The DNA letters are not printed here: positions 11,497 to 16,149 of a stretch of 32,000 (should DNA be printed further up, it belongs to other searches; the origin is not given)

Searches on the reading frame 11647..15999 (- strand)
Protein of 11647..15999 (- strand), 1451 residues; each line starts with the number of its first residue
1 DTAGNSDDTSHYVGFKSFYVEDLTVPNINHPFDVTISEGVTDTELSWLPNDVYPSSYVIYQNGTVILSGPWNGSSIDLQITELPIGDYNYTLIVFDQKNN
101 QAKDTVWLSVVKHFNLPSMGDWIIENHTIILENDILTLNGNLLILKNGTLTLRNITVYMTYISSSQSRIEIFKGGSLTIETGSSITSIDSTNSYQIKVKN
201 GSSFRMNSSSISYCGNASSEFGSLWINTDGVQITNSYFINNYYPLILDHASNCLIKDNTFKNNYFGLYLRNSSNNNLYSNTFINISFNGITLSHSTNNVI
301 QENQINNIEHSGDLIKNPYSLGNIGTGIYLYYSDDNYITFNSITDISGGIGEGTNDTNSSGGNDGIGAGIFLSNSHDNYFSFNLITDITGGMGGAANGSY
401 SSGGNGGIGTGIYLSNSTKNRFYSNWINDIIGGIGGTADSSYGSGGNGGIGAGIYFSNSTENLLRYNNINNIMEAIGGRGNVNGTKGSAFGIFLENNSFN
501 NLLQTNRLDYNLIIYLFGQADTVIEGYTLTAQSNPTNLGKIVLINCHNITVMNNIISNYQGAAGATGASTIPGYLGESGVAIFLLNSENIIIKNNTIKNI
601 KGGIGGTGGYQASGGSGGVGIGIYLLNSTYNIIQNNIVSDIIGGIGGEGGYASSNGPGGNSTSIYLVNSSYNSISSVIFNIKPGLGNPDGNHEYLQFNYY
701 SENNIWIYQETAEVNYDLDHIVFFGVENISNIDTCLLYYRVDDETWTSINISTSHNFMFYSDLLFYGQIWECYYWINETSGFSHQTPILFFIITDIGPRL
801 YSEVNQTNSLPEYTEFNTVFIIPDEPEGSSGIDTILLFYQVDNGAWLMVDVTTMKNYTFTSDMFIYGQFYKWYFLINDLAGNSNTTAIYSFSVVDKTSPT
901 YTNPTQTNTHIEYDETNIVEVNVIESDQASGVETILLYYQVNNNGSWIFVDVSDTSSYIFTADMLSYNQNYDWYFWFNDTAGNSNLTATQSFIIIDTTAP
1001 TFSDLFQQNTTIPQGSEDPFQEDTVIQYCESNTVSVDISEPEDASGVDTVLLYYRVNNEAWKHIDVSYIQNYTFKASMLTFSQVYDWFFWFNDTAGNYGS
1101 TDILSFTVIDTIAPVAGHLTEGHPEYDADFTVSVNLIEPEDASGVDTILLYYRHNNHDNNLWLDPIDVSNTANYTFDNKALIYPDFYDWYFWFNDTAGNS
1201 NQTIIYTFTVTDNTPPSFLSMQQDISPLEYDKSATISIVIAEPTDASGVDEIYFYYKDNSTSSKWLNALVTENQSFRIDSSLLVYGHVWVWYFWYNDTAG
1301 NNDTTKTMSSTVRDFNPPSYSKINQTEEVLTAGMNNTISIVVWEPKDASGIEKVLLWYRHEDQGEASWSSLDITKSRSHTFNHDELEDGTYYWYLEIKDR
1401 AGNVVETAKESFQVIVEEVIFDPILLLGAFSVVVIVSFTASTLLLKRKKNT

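Call 19: search_protein_families(library=pfam, proteins=[window:11647-15999:-], max_evalue=0.01)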
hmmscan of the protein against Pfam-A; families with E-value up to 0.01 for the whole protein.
window:11647-15999:- (1451 aa): 4 families
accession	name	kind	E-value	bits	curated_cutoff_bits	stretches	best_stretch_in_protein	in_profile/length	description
PF13229.12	Beta_helix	-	5.9e-19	68.7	25.9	3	225-359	28-152/158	Right handed beta helix region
PF05048.19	NosD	-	7.8e-10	39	23.6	1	220-427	16-169/212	Periplasmic copper-binding protein (NosD)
PF19077.6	Big_13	-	1.2e-09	39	27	1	1366-1414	51-100/102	Bacterial Ig-like domain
PF22352.2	K319L-like_PKD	-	0.00052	20.4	27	0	74-110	48-84/84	K319L-like, PKD domain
